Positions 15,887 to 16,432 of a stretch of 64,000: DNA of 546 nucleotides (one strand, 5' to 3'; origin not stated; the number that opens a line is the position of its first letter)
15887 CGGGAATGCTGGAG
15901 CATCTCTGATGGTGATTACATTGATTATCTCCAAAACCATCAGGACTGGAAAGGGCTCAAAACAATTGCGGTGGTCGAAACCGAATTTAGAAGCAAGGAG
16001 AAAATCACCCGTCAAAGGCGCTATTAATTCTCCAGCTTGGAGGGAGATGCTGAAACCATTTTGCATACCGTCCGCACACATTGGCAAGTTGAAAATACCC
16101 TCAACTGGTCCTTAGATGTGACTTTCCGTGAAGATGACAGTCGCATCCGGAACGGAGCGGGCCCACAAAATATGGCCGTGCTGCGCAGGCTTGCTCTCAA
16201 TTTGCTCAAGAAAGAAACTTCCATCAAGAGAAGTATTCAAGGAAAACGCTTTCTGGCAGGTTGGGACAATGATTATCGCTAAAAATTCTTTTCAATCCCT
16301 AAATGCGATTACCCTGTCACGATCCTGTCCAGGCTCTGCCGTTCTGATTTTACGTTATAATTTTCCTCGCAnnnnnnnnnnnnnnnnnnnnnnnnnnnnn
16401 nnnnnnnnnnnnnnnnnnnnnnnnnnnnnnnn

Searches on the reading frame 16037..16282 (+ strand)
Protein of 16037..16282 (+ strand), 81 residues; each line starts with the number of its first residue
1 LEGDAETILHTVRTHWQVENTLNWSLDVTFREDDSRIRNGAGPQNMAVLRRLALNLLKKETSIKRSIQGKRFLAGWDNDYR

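Call 65: search_protein_families(library=pfam, proteins=[window:16037-16282:+], max_evalue=0.01)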
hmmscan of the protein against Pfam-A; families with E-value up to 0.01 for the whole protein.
window:16037-16282:+ (81 aa): 1 family
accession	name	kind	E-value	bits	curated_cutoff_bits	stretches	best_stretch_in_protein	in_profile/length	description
PF01609.27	DDE_Tnp_1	-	1.9e-06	28.2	23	1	2-56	147-200/200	Transposase DDE domain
